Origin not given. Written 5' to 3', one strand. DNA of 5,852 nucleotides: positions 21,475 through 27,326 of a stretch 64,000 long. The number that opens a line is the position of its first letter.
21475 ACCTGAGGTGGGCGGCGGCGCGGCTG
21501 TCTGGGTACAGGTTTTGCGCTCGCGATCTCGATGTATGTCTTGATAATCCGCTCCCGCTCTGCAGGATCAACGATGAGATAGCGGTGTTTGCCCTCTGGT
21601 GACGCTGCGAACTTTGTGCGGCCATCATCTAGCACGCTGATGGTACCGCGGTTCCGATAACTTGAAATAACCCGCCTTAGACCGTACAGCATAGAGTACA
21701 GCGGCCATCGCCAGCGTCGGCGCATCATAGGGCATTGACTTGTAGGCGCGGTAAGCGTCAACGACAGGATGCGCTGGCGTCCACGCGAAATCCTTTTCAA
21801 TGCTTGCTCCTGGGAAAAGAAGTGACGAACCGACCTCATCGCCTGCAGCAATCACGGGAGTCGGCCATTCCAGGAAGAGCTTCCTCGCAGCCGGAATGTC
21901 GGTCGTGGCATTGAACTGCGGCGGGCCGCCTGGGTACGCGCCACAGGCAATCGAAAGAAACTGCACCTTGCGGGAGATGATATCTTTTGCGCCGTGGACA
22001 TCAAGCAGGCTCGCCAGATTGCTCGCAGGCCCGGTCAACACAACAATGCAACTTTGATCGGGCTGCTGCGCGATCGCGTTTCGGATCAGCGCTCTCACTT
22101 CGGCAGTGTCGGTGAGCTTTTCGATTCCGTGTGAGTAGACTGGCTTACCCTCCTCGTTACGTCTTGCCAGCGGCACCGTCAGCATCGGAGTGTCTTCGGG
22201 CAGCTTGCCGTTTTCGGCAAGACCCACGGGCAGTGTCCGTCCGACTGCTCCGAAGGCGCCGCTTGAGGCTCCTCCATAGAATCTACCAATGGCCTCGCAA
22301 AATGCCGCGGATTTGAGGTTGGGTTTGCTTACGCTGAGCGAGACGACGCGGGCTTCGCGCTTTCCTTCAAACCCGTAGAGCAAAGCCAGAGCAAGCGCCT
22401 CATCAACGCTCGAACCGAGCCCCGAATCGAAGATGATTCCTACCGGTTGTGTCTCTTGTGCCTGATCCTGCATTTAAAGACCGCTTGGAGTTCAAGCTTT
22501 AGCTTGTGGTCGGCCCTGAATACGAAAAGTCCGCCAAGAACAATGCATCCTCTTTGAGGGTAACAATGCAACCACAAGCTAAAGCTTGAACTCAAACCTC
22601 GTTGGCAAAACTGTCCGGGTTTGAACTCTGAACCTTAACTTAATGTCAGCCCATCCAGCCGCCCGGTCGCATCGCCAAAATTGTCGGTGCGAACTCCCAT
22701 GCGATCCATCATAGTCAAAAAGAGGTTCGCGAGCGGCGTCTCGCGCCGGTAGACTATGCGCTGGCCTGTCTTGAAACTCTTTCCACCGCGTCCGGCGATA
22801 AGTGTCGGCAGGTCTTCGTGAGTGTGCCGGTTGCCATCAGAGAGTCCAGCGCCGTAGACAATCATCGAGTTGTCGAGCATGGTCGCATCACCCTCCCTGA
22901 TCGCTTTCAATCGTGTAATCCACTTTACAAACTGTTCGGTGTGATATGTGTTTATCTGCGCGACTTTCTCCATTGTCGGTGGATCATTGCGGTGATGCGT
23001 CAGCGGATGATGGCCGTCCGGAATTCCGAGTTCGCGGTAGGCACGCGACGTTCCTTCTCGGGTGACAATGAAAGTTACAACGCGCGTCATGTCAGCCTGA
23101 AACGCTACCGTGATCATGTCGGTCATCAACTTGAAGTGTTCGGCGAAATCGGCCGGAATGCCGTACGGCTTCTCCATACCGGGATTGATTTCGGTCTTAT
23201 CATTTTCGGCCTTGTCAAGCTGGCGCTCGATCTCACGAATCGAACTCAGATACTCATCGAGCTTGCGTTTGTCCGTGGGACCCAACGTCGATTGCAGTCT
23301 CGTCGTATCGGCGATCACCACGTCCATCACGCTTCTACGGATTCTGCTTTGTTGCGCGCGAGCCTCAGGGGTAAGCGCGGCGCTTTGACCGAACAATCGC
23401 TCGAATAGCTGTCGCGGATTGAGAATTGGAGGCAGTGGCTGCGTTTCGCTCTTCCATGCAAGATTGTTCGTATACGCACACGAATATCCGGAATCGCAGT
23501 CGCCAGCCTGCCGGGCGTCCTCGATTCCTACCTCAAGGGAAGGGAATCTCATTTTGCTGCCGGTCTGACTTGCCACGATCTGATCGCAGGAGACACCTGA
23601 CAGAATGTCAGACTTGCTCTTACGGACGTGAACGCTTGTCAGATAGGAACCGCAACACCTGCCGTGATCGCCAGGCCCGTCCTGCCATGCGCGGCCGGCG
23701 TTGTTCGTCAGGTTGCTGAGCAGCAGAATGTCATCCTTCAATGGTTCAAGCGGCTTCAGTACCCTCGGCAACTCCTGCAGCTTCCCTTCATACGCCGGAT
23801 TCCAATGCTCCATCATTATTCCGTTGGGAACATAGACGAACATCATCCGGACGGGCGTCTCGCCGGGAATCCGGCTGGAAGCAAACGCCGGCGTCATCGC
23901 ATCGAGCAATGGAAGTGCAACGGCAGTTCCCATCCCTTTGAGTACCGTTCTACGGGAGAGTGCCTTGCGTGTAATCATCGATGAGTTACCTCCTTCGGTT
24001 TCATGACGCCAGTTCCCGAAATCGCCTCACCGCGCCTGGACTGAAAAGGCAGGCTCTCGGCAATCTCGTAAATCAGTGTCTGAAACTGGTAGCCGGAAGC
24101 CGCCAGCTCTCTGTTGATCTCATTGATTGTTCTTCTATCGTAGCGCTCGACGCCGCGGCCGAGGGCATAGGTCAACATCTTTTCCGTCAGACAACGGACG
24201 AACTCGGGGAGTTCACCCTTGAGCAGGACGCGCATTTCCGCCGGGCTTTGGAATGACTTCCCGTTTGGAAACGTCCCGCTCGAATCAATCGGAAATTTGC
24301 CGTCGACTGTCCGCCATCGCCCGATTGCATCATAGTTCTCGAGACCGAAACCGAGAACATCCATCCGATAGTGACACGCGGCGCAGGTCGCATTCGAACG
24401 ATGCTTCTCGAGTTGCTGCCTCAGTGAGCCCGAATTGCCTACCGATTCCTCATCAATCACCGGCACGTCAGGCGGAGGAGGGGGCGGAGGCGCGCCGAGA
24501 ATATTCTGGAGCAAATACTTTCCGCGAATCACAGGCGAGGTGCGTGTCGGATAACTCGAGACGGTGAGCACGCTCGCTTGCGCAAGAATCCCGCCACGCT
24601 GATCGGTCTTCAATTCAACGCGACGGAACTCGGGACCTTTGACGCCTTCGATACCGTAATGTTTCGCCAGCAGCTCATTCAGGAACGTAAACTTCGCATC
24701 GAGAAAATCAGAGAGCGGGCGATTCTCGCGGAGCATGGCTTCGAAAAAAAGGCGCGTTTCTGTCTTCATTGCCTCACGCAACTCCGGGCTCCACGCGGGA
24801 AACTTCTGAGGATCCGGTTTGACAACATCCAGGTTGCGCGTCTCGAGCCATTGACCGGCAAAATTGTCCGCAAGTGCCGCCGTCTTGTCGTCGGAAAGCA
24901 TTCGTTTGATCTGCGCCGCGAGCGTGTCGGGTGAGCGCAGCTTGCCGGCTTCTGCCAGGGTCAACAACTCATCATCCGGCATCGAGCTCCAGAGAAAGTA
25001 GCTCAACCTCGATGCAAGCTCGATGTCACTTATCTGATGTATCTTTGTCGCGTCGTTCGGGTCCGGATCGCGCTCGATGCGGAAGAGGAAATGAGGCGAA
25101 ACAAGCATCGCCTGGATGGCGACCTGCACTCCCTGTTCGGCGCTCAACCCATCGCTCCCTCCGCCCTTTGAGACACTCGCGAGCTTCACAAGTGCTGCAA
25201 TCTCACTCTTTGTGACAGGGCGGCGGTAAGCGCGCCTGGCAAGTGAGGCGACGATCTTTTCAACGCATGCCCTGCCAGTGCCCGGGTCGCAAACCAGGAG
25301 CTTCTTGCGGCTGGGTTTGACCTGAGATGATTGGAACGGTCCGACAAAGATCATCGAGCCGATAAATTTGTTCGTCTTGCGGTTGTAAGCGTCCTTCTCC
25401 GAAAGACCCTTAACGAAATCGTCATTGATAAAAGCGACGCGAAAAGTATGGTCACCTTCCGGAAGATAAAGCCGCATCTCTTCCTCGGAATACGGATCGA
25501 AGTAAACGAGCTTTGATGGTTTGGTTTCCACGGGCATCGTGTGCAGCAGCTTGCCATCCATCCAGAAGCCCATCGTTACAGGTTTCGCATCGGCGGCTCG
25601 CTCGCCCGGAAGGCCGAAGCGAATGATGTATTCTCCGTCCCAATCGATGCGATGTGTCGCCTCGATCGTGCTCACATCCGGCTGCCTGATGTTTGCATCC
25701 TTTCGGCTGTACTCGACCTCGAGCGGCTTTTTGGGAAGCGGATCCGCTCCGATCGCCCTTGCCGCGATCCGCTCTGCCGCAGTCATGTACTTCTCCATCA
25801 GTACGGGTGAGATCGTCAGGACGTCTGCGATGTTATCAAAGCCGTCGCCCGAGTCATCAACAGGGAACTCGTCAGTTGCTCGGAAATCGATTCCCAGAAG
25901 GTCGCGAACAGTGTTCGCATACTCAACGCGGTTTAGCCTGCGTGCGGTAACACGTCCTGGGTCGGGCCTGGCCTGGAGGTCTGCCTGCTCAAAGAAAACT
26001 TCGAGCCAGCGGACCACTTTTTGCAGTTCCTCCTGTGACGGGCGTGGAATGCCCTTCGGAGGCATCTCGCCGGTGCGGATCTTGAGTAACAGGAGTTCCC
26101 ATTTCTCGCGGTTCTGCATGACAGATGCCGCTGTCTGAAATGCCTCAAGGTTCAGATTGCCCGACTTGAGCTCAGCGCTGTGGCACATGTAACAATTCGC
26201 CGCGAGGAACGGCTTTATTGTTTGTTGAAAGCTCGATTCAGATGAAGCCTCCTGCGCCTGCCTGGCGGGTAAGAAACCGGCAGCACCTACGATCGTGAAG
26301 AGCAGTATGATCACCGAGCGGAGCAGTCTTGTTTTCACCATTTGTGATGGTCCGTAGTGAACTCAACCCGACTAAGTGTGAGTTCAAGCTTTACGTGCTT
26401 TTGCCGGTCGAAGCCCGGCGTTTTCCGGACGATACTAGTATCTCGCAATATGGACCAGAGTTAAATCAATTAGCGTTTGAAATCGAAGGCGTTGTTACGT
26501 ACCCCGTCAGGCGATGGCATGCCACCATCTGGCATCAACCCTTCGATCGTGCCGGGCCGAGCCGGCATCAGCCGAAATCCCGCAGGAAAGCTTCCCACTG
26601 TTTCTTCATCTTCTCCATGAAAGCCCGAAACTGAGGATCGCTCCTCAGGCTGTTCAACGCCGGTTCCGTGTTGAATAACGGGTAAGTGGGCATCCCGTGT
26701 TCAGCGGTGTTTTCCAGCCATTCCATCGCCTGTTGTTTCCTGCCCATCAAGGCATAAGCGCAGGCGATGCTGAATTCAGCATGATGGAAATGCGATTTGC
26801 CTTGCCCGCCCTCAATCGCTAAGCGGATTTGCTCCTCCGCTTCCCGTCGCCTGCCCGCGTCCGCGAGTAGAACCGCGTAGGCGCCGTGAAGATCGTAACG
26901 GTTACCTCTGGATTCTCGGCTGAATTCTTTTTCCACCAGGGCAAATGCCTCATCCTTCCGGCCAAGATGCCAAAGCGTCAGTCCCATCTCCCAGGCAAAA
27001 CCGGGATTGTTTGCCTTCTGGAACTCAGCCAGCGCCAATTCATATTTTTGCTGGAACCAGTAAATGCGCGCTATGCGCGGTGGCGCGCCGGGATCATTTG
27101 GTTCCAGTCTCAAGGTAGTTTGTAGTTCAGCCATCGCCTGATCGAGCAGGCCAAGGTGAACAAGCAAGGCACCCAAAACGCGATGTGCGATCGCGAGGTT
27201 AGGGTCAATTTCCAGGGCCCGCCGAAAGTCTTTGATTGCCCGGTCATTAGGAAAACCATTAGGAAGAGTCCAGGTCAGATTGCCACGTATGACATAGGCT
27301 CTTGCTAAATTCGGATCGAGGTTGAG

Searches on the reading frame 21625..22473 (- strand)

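Call 37: search_protein_families(library=pfam, proteins=[window:21625-22473:-], max_evalue=0.00001)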
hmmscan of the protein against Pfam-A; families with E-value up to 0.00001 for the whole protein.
window:21625-22473:- (282 aa): 1 family
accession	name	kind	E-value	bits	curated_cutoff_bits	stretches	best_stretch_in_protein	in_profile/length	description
PF01156.24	IU_nuc_hydro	-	1.8e-06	28.3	34.2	1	14-243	2-222/297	Inosine-uridine preferring nucleoside hydrolase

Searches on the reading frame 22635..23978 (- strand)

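Call 37: search_protein_families(library=pfam, proteins=[window:22635-23978:-], max_evalue=0.00001)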
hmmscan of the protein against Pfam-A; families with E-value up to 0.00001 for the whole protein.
window:22635-23978:- (447 aa): 1 family
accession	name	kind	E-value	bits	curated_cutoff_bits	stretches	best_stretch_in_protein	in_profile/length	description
PF07586.16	HXXSHH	-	6.8e-97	325.2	30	1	44-350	1-306/307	Protein of unknown function (DUF1552)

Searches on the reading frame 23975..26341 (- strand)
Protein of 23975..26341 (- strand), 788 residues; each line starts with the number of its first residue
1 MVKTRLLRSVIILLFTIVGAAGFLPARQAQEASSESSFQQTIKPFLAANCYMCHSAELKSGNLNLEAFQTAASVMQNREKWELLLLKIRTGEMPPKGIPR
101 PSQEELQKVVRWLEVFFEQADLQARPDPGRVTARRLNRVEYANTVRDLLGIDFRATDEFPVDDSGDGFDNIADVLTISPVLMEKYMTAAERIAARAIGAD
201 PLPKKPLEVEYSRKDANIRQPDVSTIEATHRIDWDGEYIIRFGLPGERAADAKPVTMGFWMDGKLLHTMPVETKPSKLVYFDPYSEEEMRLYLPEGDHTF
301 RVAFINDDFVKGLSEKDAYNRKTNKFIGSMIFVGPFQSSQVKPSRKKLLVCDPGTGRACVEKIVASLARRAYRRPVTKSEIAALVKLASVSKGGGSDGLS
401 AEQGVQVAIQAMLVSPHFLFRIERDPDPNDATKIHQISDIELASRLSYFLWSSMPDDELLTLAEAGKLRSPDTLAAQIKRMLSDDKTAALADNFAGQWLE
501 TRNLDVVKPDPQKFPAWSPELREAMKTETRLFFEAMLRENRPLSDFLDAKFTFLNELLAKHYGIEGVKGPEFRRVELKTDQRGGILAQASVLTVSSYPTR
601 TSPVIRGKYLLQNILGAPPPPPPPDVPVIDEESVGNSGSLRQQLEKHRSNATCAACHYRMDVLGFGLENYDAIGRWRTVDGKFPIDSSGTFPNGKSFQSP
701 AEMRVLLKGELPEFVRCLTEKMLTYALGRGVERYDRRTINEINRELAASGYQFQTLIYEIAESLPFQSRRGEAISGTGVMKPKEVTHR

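Call 37: search_protein_families(library=pfam, proteins=[window:23975-26341:-], max_evalue=0.00001)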
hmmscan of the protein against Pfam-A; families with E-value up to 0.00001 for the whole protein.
window:23975-26341:- (788 aa): 6 families
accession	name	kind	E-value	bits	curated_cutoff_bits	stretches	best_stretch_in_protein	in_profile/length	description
PF07631.16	PSD4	-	5.7e-49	166.3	23.3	1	437-564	1-128/128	Protein of unknown function (DUF1592)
PF07627.16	PSCyt3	-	5.8e-35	119.9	27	1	582-679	1-97/98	Protein of unknown function (DUF1588)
PF07626.16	PSD3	-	2.7e-29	101.9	23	1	134-197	1-64/65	Protein of unknown function (DUF1587)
PF07624.16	PSD2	-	1.6e-24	85.8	25.8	1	693-766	1-74/74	Protein of unknown function (DUF1585)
PF07637.16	PSD5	-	5.1e-20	72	34.2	1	359-423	1-62/62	Protein of unknown function (DUF1595)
PF13442.11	Cytochrome_CBB3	-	8.5e-06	26.5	27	0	45-113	9-68/68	Cytochrome C oxidase, cbb3-type, subunit III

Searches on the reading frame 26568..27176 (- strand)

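Call 37: search_protein_families(library=pfam, proteins=[window:26568-27176:-], max_evalue=0.00001)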
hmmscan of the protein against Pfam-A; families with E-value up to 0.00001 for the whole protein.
window:26568-27176:- (202 aa): 3 families
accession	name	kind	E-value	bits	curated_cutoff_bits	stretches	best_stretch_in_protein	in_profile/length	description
PF13181.12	TPR_8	-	2.6e-10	40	25.7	0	34-55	6-27/34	Tetratricopeptide repeat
PF07719.23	TPR_2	-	7.9e-08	32.3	27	0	35-55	7-27/34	Tetratricopeptide repeat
PF13428.12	TPR_14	-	1.2e-06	29.1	23.5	0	2-30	8-36/44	Tetratricopeptide repeat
